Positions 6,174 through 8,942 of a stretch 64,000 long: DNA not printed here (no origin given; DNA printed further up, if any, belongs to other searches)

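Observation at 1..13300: The type IV pilus module is contiguous with four TPR-fused glycosylation enzymes, making this a candidate pilin/protein O-glycosylation supercluster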

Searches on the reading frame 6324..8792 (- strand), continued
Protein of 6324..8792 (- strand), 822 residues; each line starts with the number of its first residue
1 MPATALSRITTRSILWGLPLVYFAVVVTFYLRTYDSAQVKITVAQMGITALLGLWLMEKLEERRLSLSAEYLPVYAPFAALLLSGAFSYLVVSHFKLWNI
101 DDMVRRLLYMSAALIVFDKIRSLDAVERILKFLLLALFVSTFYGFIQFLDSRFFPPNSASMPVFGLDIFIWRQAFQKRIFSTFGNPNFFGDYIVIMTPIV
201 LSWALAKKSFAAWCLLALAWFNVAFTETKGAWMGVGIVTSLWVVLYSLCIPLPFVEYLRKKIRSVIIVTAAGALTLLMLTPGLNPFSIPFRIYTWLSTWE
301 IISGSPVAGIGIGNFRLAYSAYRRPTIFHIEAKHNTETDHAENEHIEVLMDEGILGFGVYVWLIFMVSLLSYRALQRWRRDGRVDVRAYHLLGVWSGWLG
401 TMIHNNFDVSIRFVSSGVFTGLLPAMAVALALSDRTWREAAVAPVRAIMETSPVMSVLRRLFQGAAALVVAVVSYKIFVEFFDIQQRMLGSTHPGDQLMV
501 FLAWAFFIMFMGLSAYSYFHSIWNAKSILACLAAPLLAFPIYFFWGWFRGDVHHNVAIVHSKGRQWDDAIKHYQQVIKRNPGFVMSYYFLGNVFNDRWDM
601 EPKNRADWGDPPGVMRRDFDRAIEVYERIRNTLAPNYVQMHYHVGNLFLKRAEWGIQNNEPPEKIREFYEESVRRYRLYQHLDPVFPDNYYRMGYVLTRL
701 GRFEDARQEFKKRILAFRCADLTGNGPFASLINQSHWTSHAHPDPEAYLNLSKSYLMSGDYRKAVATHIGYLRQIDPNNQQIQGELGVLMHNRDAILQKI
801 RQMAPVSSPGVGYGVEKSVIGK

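Call 13: find_encoding_contigs(protein=P0006, flank=10000, max_places=2)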
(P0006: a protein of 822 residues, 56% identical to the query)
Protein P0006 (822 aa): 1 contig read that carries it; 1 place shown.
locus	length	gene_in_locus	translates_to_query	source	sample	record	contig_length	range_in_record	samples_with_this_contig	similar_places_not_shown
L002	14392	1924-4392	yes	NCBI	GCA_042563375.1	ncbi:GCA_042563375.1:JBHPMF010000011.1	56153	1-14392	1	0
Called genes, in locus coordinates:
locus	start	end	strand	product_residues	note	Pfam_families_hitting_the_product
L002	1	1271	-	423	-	?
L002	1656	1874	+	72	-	-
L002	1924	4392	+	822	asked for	PF04932:Wzy_C, PF13431:TPR_17 (faint), PF00515:TPR_1, PF07719:TPR_2 (weak), PF13424:TPR_12 (faint), PF14559:TPR_19 (faint), PF13174:TPR_6 (faint), PF13176:TPR_7 (faint), +2 more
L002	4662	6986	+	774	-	PF04932:Wzy_C, PF13431:TPR_17 (faint), PF07719:TPR_2 (faint), PF13181:TPR_8 (faint), PF13371:TPR_9 (faint), PF13428:TPR_14 (faint), PF13432:TPR_16 (faint), PF00515:TPR_1 (weak), +1 more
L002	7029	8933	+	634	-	PF00691:OmpA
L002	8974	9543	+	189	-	PF07963:N_methyl (weak)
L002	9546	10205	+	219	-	PF07963:N_methyl (weak)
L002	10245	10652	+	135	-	-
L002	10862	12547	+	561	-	PF11104:PilM_2 (weak)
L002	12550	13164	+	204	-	PF04350:PilO (weak)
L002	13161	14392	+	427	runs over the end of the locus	-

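Call 14: find_encoding_contigs(protein=P0059, flank=10000, max_places=2)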
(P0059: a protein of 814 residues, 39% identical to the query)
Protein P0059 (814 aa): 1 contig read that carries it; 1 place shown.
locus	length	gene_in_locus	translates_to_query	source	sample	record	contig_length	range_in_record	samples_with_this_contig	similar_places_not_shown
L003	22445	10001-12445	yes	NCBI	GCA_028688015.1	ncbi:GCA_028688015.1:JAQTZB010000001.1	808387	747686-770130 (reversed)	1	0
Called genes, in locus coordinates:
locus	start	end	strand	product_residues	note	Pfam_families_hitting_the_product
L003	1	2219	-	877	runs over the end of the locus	PF00690:Cation_ATPase_N, PF00122:E1-E2_ATPase, PF00702:Hydrolase, PF13246:Cation_ATPase, PF00689:Cation_ATPase_C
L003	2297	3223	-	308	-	PF03741:TerC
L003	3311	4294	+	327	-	-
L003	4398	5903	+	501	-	PF00209:SNF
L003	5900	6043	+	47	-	-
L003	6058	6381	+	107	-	-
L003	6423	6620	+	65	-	-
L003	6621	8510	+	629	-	PF02730:AFOR_N, PF01314:AFOR_C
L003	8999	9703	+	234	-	-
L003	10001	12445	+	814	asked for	PF04932:Wzy_C, PF07719:TPR_2 (faint), PF00515:TPR_1 (faint), PF13176:TPR_7 (faint), PF13414:TPR_11 (faint), PF13424:TPR_12 (faint), PF13428:TPR_14 (faint)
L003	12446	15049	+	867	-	PF04932:Wzy_C, PF07719:TPR_2 (faint), PF13371:TPR_9 (faint), PF13414:TPR_11 (faint), PF13428:TPR_14 (faint), PF14559:TPR_19 (faint), PF13174:TPR_6 (faint), PF13432:TPR_16 (weak), +4 more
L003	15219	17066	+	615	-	PF00691:OmpA (faint)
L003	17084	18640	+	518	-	PF11104:PilM_2 (weak)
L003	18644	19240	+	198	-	PF04350:PilO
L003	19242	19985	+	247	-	-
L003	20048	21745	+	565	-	PF07660:STN (faint), PF03958:Secretin_N, PF00263:Secretin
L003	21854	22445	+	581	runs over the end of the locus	PF05157:MshEN, PF00437:T2SSE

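Call 15: find_encoding_contigs(protein=P0049, flank=10000, max_places=2)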
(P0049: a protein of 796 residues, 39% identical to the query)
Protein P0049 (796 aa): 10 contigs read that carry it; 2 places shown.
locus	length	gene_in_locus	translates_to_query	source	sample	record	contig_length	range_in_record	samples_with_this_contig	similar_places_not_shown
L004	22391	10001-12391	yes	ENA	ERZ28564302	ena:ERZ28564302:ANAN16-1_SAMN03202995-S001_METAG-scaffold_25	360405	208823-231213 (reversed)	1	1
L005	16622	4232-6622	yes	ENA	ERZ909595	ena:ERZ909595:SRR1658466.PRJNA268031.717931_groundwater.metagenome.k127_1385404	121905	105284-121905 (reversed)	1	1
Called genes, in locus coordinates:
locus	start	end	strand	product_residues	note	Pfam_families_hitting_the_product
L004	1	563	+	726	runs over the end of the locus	PF05157:MshEN, PF00437:T2SSE, PF13401:AAA_22 (faint), PF00072:Response_reg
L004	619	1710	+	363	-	PF02518:HATPase_c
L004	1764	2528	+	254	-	PF01346:FKBP_N (weak), PF00254:FKBP_C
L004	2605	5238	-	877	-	PF00690:Cation_ATPase_N, PF00122:E1-E2_ATPase, PF00702:Hydrolase, PF13246:Cation_ATPase, PF00689:Cation_ATPase_C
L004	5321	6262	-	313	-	PF03741:TerC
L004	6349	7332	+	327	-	-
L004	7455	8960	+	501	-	PF00209:SNF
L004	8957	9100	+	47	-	-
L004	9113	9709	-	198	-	-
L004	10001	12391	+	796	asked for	PF04932:Wzy_C, PF13174:TPR_6 (faint), PF13176:TPR_7 (faint), PF13181:TPR_8 (faint), PF13424:TPR_12 (weak), PF00515:TPR_1, PF07719:TPR_2 (weak), PF13414:TPR_11, +5 more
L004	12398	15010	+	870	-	PF04932:Wzy_C, PF00515:TPR_1 (faint), PF07719:TPR_2 (faint), PF13431:TPR_17 (faint), PF14559:TPR_19 (faint), PF13371:TPR_9 (faint), PF13428:TPR_14 (faint), PF13432:TPR_16, +2 more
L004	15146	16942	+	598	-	PF00691:OmpA (weak)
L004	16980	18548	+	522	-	-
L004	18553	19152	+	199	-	-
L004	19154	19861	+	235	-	-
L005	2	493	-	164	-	?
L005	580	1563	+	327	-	-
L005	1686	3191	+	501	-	PF00209:SNF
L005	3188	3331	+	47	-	-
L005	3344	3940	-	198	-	-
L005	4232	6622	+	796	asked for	PF04932:Wzy_C, PF13174:TPR_6 (faint), PF13176:TPR_7 (faint), PF13181:TPR_8 (faint), PF13424:TPR_12 (weak), PF00515:TPR_1, PF07719:TPR_2 (weak), PF13414:TPR_11, +5 more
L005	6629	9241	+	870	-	PF04932:Wzy_C, PF00515:TPR_1 (faint), PF07719:TPR_2 (faint), PF13431:TPR_17 (faint), PF14559:TPR_19 (faint), PF13371:TPR_9 (faint), PF13428:TPR_14 (faint), PF13432:TPR_16, +2 more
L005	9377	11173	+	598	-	PF00691:OmpA (weak)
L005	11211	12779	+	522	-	-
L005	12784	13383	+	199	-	-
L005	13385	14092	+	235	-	-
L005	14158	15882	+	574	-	PF07660:STN (faint), PF03958:Secretin_N, PF00263:Secretin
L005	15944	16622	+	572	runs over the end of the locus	PF05157:MshEN, PF00437:T2SSE, PF13191:AAA_16 (faint)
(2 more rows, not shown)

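Call 17: find_encoding_contigs(protein=P0002, flank=10000, max_places=2)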
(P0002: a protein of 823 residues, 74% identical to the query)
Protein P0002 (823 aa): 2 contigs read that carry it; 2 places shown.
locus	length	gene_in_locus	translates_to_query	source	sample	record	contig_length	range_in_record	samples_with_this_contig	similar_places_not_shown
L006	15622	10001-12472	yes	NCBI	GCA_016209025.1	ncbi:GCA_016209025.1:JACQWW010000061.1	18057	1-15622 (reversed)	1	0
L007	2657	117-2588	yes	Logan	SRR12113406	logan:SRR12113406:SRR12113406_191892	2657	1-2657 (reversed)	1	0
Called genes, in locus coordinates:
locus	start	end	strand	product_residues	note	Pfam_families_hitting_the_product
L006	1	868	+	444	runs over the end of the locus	PF01071:GARS_A (weak), PF08442:ATP-grasp_2, PF13549:ATP-grasp_5 (weak), PF24948:Citrate_synth_N (faint), PF08442:ATP-grasp_2 (weak)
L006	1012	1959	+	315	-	PF02629:CoA_binding, PF13380:CoA_binding_2, PF00549:Ligase_CoA, PF13607:Succ_CoA_lig (weak)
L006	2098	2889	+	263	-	PF00285:Citrate_synt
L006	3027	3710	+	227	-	PF05552:MS_channel_1st_1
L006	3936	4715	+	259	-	-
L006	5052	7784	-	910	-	PF02743:dCache_1, PF02518:HATPase_c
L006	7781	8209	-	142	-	PF02627:CMD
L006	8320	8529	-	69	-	-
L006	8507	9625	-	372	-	PF00072:Response_reg, PF00004:AAA (faint), PF00158:Sigma54_activat, PF14532:Sigma54_activ_2 (faint), PF07728:AAA_5 (weak)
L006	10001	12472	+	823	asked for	PF04932:Wzy_C, PF00515:TPR_1 (faint), PF13181:TPR_8 (faint), PF13414:TPR_11 (faint), PF13424:TPR_12 (faint), PF13431:TPR_17 (faint), PF07719:TPR_2 (faint), PF13174:TPR_6 (faint), +4 more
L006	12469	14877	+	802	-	PF04932:Wzy_C, PF13371:TPR_9 (faint), PF13414:TPR_11 (faint), PF13431:TPR_17 (faint), PF07719:TPR_2 (faint), PF13181:TPR_8 (faint), PF13432:TPR_16 (weak), PF00515:TPR_1 (weak), +3 more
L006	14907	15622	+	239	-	?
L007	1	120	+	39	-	?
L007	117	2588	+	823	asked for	PF04932:Wzy_C, PF00515:TPR_1 (faint), PF13181:TPR_8 (faint), PF13414:TPR_11 (faint), PF13424:TPR_12 (faint), PF13431:TPR_17 (faint), PF07719:TPR_2 (faint), PF13174:TPR_6 (faint), +4 more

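Call 18: find_encoding_contigs(protein=P0004, flank=10000, max_places=2)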
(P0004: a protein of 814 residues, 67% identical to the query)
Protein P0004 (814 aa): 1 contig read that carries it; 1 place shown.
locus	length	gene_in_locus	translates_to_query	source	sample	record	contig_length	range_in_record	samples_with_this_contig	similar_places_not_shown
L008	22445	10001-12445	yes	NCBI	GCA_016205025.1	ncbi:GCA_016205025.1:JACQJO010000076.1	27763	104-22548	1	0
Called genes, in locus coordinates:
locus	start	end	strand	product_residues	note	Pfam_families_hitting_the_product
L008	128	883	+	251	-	-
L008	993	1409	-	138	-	PF13473:Cupredoxin_1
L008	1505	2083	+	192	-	PF04367:DUF502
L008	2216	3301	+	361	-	PF00154:RecA_N, PF06745:ATPase (weak), PF08423:Rad51 (weak), PF01637:ATPase_2 (weak), PF21096:RecA_C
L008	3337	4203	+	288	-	PF02899:Phage_int_SAM_1, PF00589:Phage_integrase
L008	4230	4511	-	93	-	-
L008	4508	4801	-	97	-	PF04014:MazE_antitoxin (weak)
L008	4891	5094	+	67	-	-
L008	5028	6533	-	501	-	PF04069:OpuAC, PF00528:BPD_transp_1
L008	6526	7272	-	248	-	PF00005:ABC_tran, PF13304:AAA_21 (faint)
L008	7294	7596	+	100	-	-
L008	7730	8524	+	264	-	PF02535:Zip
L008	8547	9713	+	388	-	PF01950:FBPase_3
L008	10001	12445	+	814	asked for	PF04932:Wzy_C, PF00515:TPR_1 (faint), PF13181:TPR_8 (faint), PF13414:TPR_11 (faint), PF13428:TPR_14 (faint), PF13431:TPR_17 (faint), PF13432:TPR_16 (faint), PF07719:TPR_2 (faint), +4 more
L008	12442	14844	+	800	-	PF04932:Wzy_C, PF13414:TPR_11 (faint), PF13431:TPR_17 (faint), PF14559:TPR_19 (faint), PF07719:TPR_2 (faint), PF13181:TPR_8 (faint), PF13432:TPR_16 (weak), PF00515:TPR_1 (weak), +4 more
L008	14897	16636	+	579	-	PF00691:OmpA (weak)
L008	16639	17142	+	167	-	PF07963:N_methyl (weak)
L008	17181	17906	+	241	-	PF07963:N_methyl (weak)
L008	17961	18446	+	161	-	-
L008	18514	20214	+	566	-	PF11104:PilM_2 (faint)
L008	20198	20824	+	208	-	PF10741:T2SSM_b (weak)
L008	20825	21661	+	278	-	-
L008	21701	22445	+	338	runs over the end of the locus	PF14841:FliG_M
